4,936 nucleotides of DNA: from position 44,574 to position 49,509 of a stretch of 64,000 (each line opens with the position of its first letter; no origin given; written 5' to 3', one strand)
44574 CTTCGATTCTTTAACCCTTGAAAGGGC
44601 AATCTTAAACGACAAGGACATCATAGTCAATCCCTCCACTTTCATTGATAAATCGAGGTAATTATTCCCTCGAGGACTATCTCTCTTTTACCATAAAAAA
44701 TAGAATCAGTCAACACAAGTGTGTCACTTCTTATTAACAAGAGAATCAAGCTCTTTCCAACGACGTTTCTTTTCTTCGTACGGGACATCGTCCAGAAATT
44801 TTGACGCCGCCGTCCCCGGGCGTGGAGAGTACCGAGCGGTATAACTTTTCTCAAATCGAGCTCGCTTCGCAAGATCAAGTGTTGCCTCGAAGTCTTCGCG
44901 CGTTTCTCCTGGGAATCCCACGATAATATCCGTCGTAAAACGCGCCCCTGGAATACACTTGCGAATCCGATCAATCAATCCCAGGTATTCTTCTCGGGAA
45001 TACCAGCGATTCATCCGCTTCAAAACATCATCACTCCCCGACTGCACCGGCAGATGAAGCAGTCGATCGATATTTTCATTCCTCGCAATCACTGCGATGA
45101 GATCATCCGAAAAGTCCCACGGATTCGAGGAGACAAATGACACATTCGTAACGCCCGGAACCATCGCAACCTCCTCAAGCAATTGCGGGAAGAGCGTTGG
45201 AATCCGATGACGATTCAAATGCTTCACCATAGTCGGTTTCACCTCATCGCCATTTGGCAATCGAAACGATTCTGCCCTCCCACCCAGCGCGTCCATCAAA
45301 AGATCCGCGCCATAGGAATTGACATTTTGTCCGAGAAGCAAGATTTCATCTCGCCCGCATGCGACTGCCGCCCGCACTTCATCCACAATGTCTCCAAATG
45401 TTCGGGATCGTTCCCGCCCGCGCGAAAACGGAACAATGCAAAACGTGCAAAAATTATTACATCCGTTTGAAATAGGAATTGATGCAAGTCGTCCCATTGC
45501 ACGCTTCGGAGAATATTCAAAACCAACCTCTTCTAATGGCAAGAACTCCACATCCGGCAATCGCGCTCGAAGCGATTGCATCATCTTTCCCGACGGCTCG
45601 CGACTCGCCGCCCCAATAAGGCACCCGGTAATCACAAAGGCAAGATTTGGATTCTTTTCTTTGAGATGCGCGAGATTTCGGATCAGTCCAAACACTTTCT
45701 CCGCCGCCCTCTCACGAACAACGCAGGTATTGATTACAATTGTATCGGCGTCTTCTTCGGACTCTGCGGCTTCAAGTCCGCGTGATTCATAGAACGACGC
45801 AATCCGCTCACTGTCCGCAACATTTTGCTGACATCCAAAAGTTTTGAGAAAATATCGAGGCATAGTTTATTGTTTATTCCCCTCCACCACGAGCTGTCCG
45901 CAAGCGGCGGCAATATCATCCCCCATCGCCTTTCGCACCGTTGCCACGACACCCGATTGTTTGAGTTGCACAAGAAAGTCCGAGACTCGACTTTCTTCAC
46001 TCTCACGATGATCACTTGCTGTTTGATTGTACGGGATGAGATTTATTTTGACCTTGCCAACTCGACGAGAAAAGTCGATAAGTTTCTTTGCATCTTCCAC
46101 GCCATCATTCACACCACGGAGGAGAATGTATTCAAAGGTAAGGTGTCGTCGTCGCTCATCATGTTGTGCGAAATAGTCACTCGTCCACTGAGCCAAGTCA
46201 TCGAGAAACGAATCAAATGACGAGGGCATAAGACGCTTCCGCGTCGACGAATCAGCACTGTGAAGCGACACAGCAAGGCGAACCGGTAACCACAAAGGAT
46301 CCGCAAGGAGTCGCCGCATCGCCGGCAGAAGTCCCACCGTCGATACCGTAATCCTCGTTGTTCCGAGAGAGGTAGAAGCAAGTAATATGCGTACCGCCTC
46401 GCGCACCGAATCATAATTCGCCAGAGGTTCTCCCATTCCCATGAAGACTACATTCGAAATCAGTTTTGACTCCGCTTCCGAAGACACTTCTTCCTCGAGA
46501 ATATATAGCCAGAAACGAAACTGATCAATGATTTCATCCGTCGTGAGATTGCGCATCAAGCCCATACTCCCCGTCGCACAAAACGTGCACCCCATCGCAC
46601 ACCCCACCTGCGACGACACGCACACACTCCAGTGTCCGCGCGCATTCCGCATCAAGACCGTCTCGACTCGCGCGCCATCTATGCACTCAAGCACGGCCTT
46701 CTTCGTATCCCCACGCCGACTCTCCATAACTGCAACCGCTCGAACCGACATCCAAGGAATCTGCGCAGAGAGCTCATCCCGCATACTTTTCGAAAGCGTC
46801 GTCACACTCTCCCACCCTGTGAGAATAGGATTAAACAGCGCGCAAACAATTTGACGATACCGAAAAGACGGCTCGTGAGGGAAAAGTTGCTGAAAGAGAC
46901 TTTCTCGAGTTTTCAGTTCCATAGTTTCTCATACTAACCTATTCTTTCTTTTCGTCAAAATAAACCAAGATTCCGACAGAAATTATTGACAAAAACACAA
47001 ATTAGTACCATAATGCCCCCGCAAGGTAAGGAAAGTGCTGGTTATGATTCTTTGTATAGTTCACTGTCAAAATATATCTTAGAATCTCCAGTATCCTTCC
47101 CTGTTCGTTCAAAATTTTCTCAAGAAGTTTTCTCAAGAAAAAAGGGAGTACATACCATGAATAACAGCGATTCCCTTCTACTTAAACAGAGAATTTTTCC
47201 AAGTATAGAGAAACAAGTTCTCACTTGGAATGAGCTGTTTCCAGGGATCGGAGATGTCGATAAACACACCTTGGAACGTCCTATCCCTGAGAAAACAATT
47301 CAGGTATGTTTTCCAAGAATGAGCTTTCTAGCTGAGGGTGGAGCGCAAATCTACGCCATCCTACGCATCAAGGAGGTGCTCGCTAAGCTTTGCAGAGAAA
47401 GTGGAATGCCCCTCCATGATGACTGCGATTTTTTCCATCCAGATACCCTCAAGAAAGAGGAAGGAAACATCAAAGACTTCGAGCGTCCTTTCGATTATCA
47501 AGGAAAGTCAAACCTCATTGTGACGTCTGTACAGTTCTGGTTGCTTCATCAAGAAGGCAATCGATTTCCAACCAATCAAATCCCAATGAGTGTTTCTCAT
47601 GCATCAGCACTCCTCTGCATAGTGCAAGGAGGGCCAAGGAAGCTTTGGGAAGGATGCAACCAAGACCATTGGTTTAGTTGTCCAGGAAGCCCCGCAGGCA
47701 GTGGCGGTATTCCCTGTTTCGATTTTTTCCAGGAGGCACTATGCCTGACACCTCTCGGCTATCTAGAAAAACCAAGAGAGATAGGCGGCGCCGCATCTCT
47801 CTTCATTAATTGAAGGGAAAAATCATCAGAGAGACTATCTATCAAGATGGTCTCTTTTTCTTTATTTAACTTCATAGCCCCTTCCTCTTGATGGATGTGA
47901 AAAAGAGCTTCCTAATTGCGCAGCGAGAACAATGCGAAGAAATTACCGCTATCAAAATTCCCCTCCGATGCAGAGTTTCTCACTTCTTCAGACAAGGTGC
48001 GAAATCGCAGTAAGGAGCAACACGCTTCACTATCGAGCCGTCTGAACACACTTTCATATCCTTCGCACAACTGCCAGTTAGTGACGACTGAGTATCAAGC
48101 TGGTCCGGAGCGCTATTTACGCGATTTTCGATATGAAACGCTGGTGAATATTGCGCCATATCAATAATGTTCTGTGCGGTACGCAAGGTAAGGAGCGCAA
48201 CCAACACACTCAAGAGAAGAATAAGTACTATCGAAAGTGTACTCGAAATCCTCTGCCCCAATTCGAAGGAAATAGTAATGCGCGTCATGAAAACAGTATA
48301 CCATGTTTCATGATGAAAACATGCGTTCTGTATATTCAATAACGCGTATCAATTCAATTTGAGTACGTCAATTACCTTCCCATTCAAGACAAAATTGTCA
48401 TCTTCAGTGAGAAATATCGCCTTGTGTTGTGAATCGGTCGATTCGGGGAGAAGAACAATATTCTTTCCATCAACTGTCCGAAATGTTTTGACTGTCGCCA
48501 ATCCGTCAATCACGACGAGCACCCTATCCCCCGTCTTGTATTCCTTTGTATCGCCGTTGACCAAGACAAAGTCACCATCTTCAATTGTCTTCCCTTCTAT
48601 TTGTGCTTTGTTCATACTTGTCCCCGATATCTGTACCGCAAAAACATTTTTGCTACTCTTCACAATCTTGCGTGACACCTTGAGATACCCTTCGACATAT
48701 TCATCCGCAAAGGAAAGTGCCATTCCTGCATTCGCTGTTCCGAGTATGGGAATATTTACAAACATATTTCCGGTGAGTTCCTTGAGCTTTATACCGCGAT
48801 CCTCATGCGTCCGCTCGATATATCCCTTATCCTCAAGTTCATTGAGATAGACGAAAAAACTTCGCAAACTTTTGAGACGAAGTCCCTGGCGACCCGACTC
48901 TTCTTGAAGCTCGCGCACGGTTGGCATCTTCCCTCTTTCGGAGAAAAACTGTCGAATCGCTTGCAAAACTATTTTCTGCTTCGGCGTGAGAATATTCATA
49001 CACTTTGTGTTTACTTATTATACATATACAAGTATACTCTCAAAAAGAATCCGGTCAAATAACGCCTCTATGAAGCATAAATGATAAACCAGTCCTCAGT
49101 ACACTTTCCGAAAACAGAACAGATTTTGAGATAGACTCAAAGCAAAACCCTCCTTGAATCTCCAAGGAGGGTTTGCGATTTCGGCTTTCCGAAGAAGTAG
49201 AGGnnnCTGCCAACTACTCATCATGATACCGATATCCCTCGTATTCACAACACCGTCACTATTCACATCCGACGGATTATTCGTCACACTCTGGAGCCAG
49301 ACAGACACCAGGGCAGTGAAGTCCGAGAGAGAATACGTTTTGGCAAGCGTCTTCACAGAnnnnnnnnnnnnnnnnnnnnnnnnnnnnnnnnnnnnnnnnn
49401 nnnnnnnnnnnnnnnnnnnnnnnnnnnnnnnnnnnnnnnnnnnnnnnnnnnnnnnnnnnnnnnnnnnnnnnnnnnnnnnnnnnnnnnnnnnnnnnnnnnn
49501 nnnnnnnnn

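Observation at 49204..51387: Cohesin-like + 5x Fn3 + dockerin-like surface protein with near-identical DNA repeats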

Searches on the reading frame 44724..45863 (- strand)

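Call 19: search_protein_families(library=pfam, proteins=[window:44724-45863:-], max_evalue=0.001)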
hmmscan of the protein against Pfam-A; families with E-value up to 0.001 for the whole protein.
window:44724-45863:- (379 aa): 2 families
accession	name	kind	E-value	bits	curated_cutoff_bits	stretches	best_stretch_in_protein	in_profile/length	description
PF04055.27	Radical_SAM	-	1.9e-27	96.9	29.5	1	129-332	1-166/166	Radical SAM superfamily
PF00919.26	UPF0004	-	4.4e-23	81.6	27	1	3-87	1-83/98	Uncharacterized protein family UPF0004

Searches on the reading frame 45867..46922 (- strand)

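Call 19: search_protein_families(library=pfam, proteins=[window:45867-46922:-], max_evalue=0.001)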
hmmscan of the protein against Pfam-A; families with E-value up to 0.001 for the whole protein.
window:45867-46922:- (351 aa): 1 family
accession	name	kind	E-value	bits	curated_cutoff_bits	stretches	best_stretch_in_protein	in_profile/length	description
PF04055.27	Radical_SAM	-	3e-13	50.7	29.5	1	103-241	2-131/166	Radical SAM superfamily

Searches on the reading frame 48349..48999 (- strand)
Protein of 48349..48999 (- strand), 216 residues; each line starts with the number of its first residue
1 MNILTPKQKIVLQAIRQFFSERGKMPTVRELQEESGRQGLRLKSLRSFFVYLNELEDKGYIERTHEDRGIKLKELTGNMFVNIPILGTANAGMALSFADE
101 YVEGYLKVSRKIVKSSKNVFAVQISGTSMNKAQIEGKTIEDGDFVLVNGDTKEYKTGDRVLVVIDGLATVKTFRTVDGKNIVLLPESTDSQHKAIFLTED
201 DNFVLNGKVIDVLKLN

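Call 19: search_protein_families(library=pfam, proteins=[window:48349-48999:-], max_evalue=0.001)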
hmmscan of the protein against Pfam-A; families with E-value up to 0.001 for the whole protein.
window:48349-48999:- (216 aa): 2 families
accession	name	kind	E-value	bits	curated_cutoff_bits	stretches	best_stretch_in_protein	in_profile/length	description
PF00717.28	Peptidase_S24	-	2.4e-20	72.8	23.3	1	84-210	1-116/116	Peptidase S24-like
PF01726.22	LexA_DNA_bind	-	7.7e-10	38.9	23.7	1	1-65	1-60/65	LexA DNA binding domain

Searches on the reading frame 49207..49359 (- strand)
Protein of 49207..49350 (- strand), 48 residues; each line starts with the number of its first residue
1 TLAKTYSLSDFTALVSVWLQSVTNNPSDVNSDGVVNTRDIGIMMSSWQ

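Call 11: search_protein_families(library=pfam, proteins=[window:49207-49350:-], max_evalue=10)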
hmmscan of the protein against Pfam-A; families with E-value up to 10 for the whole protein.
seq(48 aa): 1 family
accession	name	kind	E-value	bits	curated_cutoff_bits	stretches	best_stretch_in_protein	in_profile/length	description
PF00404.24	Dockerin_1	-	0.0017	18.9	22.9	1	12-43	16-52/57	Dockerin type I domain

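Call 46: search_solved_structures(query=A3, max_evalue=1, show_alignments=1)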
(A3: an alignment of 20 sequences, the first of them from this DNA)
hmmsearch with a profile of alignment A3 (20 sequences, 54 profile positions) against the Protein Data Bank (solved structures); distinct sequences matched with E-value up to 1: 184 (the best 60 are shown).
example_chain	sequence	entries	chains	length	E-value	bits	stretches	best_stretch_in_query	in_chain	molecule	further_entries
2y3n_B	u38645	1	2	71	8.1e-11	44.7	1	2-52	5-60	CELLULOSOMAL FAMILY-48 PROCESSIVE GLYCOSIDE HYDROLASE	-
4fl4_A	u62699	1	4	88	1.6e-09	40.5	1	3-49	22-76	Glycoside hydrolase family 9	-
2mte_A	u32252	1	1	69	4e-09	39.2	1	2-49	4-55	Cellulose 1,4-beta-cellobiosidase (reducing end) CelS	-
1daq_A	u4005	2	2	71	4.1e-09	39.2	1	2-49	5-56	ENDOGLUCANASE SS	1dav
5nrk_B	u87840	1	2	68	8.3e-09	38.2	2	2-21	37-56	DocCel5: Type I dockerin repeat domain from A. cellulolyticus family 5 endoglucanase WP_01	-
2yik_A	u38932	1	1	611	1.3e-08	37.6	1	3-49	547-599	ENDOGLUCANASE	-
5nrm_B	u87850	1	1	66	2e-08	37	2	2-21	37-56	DocCel5: Type I dockerin repeat domain from A. cellulolyticus family 5 endoglucanase WP_01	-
4cj0_A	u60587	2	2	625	9.7e-08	34.8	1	3-49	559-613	ENDOGLUCANASE D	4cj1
1clc_A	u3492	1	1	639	1e-07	34.8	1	3-49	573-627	ENDOGLUCANASE CELD; EC: 3.2.1.4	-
6kg9_A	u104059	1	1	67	1.1e-07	34.6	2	32-51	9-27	And cellulose-binding endoglucanase family 9 CelL ortholog dockerin domain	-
4dh2_B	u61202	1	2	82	5.5e-07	32.4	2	29-49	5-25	Dockerin type 1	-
3ul4_B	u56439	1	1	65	6.8e-07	32.1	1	3-49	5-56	Cellulosome enzyme, dockerin type I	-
6kgc_B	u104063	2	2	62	2.8e-06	30.1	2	32-51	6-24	And cellulose-binding endoglucanase family 9 CelL ortholog dockerin domain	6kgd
2vn6_B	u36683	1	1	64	3e-06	30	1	3-50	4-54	ENDOGLUCANASE A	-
1ohz_B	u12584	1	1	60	6.4e-06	29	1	3-48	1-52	ENDO-1,4-BETA-XYLANASE Y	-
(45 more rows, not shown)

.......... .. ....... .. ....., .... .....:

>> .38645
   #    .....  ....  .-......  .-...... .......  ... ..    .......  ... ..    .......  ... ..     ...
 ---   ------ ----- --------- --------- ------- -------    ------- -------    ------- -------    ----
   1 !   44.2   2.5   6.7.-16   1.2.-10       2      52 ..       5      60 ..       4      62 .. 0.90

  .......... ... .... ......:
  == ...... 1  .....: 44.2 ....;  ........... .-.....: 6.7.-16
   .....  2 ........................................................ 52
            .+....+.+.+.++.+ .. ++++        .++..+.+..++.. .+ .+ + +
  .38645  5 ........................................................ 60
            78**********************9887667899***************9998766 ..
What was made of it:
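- On Dockerin type I (Pfam PF00404): The mixed profile hits PDB dockerins at E 8e-11 (call 46).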

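Call 57: predict_structure(alignment_id=A4)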
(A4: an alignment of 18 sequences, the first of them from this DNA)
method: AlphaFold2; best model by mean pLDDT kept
length: 51 residues; sequences in the alignment: 18
mean_pLDDT: 88.1   pTM: 0.67
mean pLDDT of the five models: 88.1, 88.1, 87.1, 87.1, 68.8
residues with pLDDT >= 90: 38; 70-90: 7; 50-70: 4; < 50: 2
segments of 3 or more residues with pLDDT < 50: none
pLDDT, mean of each block of 10 residues (from residue 1): 69 95 92 93 92 84
secondary structure, 60 per line:
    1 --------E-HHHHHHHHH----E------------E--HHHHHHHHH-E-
elements in order: H11-19 H40-48
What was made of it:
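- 49207..49344 (-): Dockerin-like C-terminal module (residues 682-727). It consists of helix 687-695, a linker, one intact EF-hand Ca2+ loop and helix 716-724. The first Ca2+ loop is degenerate. The AF2 model has pLDDT 88 and two helices (call 57).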

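Call 60: fold_search(model_id=the predicted structure, library=pdb)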
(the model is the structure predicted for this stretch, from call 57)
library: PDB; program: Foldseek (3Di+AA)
matches with E <= 10: 16; with E <= 0.001: 0
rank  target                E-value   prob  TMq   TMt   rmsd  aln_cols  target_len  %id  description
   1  2y3n_B                8.5e-02  1.00  0.72  0.62   0.8        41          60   24  Type II cohesin-dockerin domain from Bacteroides cellolosolvens (released 2012-01-11)
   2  4u3s_B                3.5e-01  0.94  0.64  0.23   3.8        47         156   19  Crystal structure of Coh3ScaB-XDoc_M1ScaA complex: A N-terminal interface mutant of type II Cohesin-X-Dockerin complex (released 2015-07-29)
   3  5g5d_B                5.6e-01  0.82  0.60  0.22   3.1        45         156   20  Crystal Structure of the CohScaC2-XDocCipA type II complex from Clostridium thermocellum (released 2017-04-05)
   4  4wi0_B                6.9e-01  0.85  0.62  0.22   3.8        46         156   20  Crystal structure of Coh3ScaB-XDoc_M2ScaA complex: A C-terminal interface mutant of type II Cohesin-X-Dockerin complex (released 2015-10-07)
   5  4fl4_L                1.1e+00  0.84  0.66  0.12   1.4        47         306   21  Scaffoldin conformation and dynamics revealed by a ternary complex from the Clostridium thermocellum cellulosome (released 2012-06-27)
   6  3kcp_A                1.1e+00  0.77  0.63  0.12   3.3        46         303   20  Crystal structure of interacting Clostridium thermocellum multimodular components (released 2010-02-09)
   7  5k39_B                1.2e+00  0.54  0.56  0.21   3.5        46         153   22  THE TYPE II COHESIN DOCKERIN COMPLEX FROM CLOSTRIDIUM THERMOCELLUM (released 2017-03-29)
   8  4fl4_I                1.6e+00  0.63  0.63  0.12   3.0        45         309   22  Scaffoldin conformation and dynamics revealed by a ternary complex from the Clostridium thermocellum cellulosome (released 2012-06-27)
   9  4fl4_C                2.8e+00  0.38  0.61  0.12   3.1        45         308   20  Scaffoldin conformation and dynamics revealed by a ternary complex from the Clostridium thermocellum cellulosome (released 2012-06-27)
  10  2b59_B                2.8e+00  0.28  0.57  0.21   3.7        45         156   20  The type II cohesin dockerin complex (released 2005-10-11)
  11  5m0y_B                3.2e+00  0.25  0.59  0.22   3.6        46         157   22  Crystal Structure of the CohScaA-XDocCipB type II complex from Clostridium thermocellum at 1.5Angstrom resolution (released 2017-09-06)
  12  2ozn_B                8.3e+00  0.16  0.60  0.26   1.7        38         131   21  The Cohesin-Dockerin Complex of NagJ and NagH from Clostridium perfringens (released 2008-05-06)
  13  3hu3_B                8.3e+00  0.01  0.21  0.04   9.4        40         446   12  Structure of p97 N-D1 R155H mutant in complex with ATPgS (released 2010-06-16)
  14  3hu2_A                8.9e+00  0.01  0.21  0.04   9.4        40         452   12  Structure of p97 N-D1 R86A mutant in complex with ATPgS (released 2010-06-16)
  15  6kg9_MODEL_1_A        9.5e+00  0.07  0.47  0.38   4.8        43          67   26  Solution structure of CaDoc0917 from Clostridium acetobutylicum (released 2020-07-08)
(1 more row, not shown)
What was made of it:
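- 49207..49344 (-): The top 12 Foldseek hits are all dockerins, but with weak E-values (call 60).
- On Dockerin type I (Pfam PF00404): The E-values are weak, and the alignment used for the model included true dockerins (calls 57, 60).
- Closest known: Canonical dockerins. Same: The two-helix arrangement is the same (rmsd 0.8 A over 41 columns to 2y3n_B, call 60).
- Its Foldseek E-values are weak, at 0.085 or worse (call 60).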

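Call 68: find_homologous_proteins(query=A5, max_evalue=0.01)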
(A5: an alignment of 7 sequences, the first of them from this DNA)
Query A5 (7 sequences) (51 aa, profile of the alignment): 12 proteins with E <= 0.01 among 69 candidates.
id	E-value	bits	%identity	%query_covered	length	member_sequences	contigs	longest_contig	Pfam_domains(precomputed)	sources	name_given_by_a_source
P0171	1.2e-24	104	78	100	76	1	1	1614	-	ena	-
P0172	3.2e-15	73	58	82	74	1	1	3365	-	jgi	-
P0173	1.1e-14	72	65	84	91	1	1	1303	-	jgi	-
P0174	4.9e-14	70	69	69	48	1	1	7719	-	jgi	-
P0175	5.3e-13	66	58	84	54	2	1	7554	-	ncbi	ncbi:MAG: Uncharacterized protein Athens101428_493, partial [Candidatus Berkelbacteria bacterium Ath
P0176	7.9e-13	66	60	84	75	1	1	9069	-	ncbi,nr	ncbi:MAG: hypothetical protein M0P97_04140, partial [Candidatus Moranbacteria bacterium]|nr:hypothet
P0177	1.2e-8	52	53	71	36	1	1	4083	-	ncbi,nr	ncbi:MAG TPA: hypothetical protein ENL06_03395 [Candidatus Portnoybacteria bacterium]|nr:hypothetica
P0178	2.9e-8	51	83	45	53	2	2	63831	-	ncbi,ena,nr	ncbi:hypothetical protein J7J13_02635 [bacterium]|nr:hypothetical protein [bacterium]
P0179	6.6e-7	47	53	78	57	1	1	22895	-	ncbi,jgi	-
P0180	1.0e-6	46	62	41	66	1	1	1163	PF00404.25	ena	-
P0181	1.2e-4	39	47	78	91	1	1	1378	PF00404.25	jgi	-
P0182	3.4e-3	35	54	47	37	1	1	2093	-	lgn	-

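Call 69: search_solved_structures(query=A5, max_evalue=1, show_alignments=1)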
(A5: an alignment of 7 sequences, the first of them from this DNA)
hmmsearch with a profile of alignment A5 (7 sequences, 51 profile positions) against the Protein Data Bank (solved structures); distinct sequences matched with E-value up to 1: 180 (the best 60 are shown).
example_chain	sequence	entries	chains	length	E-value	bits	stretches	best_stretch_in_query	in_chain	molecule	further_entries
1daq_A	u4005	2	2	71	3.5e-07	33.1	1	25-46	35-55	ENDOGLUCANASE SS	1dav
2mte_A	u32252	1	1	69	4.9e-07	32.7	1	25-46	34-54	Cellulose 1,4-beta-cellobiosidase (reducing end) CelS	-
6kg9_A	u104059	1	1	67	1.6e-06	31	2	29-48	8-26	And cellulose-binding endoglucanase family 9 CelL ortholog dockerin domain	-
4fl4_A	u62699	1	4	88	8.3e-05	25.5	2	24-46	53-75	Glycoside hydrolase family 9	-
6kgc_B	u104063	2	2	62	0.00011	25.2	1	29-48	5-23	And cellulose-binding endoglucanase family 9 CelL ortholog dockerin domain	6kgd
6kge_D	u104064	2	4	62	0.00014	24.8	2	28-43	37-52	And cellulose-binding endoglucanase family 9 CelL ortholog dockerin domain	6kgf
5i0i_E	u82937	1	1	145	0.00079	22.4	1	28-48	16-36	Calmodulin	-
6daf_A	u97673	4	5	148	0.0018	21.2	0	29-48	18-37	Calmodulin-1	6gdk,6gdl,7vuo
9kui_C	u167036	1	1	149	0.002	21.1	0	29-48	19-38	Calmodulin-1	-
2vb6_B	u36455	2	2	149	0.0022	21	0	29-48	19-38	CALMODULIN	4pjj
1mxe_A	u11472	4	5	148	0.0022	21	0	29-48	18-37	Calmodulin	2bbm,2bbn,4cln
1y6w_A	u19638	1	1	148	0.0022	21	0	29-48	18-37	Calmodulin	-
2bkh_B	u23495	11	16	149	0.0022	20.9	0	29-48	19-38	CALMODULIN | AT15141p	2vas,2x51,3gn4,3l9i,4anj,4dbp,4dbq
8zlw_N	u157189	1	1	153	0.0024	20.9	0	29-48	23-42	Calmodulin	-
2k0j_A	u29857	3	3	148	0.0027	20.7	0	29-48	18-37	calmodulin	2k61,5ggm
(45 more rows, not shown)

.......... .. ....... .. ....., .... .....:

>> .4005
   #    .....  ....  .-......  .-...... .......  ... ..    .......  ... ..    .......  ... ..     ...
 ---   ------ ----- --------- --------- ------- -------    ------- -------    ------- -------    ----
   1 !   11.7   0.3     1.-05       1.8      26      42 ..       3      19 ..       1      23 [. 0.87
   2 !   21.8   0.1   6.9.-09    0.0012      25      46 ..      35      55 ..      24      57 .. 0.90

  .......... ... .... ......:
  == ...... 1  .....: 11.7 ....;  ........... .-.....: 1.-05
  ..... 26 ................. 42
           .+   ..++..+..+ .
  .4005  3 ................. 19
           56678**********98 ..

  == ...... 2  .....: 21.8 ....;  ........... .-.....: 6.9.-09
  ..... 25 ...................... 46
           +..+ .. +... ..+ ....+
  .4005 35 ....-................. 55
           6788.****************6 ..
